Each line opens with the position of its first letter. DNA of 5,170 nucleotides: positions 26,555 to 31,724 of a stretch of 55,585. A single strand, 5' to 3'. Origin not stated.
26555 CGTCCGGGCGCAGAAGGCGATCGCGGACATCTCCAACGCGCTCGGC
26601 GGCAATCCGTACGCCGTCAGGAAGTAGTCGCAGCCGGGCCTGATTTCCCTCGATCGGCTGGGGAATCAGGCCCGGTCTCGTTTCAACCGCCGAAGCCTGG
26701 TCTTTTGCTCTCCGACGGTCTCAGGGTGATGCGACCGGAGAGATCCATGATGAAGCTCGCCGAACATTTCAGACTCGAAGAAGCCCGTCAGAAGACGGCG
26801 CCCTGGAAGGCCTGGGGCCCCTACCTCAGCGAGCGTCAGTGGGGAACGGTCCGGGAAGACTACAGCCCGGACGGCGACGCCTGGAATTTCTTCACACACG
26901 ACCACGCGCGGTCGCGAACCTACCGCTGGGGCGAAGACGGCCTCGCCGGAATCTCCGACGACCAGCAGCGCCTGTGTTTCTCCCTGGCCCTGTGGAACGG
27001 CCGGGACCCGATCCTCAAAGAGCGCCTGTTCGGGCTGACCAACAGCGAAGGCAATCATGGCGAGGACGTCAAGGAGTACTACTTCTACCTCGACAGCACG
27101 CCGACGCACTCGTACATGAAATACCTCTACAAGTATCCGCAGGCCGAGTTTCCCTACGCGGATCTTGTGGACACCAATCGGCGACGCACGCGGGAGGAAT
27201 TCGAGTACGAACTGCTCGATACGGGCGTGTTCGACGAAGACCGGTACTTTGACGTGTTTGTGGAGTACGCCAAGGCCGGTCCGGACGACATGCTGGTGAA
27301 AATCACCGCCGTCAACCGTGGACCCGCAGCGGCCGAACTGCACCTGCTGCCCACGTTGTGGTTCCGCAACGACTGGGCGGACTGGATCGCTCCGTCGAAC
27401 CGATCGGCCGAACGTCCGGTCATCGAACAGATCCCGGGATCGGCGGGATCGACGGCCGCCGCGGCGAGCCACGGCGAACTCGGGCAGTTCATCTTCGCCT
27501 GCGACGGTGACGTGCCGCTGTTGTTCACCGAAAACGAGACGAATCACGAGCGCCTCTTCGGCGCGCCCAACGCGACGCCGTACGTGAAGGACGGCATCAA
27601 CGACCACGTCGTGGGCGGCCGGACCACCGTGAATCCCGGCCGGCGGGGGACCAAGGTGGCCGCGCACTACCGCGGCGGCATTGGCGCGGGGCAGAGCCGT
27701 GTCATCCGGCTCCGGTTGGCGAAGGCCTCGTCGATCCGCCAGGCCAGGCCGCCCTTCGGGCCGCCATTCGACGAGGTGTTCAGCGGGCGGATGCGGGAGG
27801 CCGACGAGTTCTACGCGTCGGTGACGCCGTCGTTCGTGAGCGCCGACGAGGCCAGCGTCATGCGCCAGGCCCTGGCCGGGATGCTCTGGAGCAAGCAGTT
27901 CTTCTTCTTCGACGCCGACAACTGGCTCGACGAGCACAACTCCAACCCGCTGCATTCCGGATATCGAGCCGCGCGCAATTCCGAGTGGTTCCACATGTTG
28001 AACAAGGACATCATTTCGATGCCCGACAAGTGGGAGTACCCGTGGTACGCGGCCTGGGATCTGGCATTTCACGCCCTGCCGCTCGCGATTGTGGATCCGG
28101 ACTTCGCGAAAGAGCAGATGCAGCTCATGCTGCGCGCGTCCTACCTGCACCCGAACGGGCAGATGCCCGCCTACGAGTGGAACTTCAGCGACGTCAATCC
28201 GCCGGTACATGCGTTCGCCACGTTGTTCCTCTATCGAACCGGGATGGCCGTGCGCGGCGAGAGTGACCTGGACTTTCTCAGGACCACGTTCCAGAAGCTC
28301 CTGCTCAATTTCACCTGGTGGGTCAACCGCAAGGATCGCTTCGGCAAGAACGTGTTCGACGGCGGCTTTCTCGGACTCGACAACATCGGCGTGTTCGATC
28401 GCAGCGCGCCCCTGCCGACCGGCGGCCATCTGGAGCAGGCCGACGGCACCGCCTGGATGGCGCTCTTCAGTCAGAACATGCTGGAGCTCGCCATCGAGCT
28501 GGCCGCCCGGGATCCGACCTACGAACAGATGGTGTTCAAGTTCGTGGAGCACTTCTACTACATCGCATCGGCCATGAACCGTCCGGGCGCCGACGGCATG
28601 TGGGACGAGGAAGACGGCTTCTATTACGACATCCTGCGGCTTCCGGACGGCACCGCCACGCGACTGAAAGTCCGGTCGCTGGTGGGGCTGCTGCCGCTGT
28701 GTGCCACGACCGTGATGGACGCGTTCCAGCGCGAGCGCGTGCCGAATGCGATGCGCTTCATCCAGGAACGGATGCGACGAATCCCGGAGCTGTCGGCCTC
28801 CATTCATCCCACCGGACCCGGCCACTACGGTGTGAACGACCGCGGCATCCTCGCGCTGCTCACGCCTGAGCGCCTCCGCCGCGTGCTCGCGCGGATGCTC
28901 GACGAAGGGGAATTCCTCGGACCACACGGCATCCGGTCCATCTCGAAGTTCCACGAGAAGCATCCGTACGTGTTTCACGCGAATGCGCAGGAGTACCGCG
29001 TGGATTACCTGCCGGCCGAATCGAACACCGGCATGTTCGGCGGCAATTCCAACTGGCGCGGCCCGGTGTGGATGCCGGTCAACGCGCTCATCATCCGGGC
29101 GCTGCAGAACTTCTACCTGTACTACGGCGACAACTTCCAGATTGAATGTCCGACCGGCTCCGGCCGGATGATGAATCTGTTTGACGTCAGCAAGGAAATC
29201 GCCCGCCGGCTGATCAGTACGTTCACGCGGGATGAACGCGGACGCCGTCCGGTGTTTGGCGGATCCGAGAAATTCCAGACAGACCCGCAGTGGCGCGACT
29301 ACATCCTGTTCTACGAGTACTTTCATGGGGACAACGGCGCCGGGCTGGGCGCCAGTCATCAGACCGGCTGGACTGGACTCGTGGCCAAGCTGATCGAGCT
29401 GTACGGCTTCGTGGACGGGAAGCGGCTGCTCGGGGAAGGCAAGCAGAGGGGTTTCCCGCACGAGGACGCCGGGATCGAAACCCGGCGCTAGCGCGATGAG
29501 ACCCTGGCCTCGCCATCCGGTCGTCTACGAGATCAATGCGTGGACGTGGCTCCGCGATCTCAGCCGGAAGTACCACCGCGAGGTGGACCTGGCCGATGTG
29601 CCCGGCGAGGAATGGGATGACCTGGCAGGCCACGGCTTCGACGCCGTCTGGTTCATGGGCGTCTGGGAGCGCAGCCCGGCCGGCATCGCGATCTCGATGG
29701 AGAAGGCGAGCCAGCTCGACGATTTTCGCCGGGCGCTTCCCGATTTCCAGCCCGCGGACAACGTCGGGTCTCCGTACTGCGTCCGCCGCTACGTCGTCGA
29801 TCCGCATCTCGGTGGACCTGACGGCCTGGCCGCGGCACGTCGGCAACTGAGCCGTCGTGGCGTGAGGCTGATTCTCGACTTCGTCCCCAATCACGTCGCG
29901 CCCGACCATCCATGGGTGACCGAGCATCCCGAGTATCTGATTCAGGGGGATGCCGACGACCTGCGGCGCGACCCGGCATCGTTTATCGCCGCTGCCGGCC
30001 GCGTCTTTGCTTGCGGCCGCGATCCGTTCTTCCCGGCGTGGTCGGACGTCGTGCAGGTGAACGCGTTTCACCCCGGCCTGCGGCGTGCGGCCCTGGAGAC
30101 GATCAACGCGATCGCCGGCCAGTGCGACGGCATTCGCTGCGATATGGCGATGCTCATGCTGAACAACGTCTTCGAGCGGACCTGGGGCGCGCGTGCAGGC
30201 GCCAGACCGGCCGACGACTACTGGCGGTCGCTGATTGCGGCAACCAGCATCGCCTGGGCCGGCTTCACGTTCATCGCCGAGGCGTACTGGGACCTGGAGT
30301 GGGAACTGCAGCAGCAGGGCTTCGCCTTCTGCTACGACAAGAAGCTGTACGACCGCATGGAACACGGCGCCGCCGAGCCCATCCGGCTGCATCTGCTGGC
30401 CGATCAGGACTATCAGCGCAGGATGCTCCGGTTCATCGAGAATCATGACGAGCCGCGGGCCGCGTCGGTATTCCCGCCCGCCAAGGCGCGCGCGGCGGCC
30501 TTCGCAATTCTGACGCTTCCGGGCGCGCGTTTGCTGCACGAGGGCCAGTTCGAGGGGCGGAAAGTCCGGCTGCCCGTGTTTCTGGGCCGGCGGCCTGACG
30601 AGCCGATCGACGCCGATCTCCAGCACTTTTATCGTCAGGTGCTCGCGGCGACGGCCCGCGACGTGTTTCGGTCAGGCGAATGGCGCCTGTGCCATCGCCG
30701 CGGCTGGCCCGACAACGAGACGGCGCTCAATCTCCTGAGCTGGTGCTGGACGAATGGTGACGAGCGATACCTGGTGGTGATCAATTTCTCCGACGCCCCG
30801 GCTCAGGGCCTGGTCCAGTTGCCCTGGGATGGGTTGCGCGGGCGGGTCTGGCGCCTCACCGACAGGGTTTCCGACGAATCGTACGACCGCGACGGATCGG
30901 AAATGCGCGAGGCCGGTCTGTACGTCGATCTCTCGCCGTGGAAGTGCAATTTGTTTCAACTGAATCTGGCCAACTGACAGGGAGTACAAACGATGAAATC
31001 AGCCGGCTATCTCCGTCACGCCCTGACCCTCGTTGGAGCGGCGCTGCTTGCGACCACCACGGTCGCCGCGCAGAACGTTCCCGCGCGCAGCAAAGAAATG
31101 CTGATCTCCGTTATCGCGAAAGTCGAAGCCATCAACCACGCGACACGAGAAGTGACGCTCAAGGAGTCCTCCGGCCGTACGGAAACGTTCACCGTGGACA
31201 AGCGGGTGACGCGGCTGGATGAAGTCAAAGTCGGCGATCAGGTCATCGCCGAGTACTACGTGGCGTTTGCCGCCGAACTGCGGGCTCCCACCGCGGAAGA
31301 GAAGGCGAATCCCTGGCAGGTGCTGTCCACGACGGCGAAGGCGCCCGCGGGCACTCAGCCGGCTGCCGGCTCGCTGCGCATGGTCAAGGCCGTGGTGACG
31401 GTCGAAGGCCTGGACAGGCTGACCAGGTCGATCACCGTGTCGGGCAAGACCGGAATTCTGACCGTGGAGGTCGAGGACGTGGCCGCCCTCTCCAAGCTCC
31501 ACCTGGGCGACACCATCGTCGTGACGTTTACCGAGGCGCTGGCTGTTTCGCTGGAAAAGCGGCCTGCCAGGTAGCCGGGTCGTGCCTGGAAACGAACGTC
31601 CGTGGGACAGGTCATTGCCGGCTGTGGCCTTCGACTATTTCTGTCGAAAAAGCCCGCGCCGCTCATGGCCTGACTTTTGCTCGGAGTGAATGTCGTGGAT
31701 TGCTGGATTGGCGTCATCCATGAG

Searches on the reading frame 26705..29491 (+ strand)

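Call 52: search_protein_families(library=pfam, proteins=[window:26705-29491:+], max_evalue=0.001)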
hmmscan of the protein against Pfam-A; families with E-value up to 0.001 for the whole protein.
window:26705-29491:+ (928 aa): 2 families
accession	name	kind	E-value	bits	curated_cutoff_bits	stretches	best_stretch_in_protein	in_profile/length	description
PF22422.2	MGH1-like_GH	-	5.2e-23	82.6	27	2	445-548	1-110/356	Mannosylglycerate hydrolase MGH1-like glycoside hydrolase domain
PF03200.22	Glyco_hydro_63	-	1e-07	31.6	22.4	0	722-809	364-432/492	Glycosyl hydrolase family 63 C-terminal domain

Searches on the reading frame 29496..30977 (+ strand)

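Call 52: search_protein_families(library=pfam, proteins=[window:29496-30977:+], max_evalue=0.001)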
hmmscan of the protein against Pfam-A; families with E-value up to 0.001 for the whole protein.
window:29496-30977:+ (493 aa): 1 family
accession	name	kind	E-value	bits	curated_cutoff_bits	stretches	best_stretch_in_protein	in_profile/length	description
PF00128.31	Alpha-amylase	-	2.6e-09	37.3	22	1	99-147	57-105/446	Alpha amylase, catalytic domain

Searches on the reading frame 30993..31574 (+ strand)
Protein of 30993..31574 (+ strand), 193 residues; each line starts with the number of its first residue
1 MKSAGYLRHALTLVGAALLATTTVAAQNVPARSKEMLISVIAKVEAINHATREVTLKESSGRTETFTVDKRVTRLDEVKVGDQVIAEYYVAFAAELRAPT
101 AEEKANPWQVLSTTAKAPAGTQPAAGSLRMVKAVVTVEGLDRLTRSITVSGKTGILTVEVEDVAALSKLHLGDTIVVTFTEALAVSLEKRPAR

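Call 4: search_protein_families(library=pfam, proteins=[window:30993-31574:+], max_evalue=1)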
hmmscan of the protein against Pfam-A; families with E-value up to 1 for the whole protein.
window:30993-31574:+ (193 aa): 1 family
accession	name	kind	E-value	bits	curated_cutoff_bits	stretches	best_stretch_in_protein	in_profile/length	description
PF11604.15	CusF_Ec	-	0.02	15.2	27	0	41-85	5-55/72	Copper binding periplasmic protein CusF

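Call 64: search_protein_families(library=ncbifam, proteins=[window:30993-31574:+], max_evalue=0.01)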
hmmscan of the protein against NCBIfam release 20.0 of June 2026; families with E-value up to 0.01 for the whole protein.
window:30993-31574:+ (193 aa): 0 families
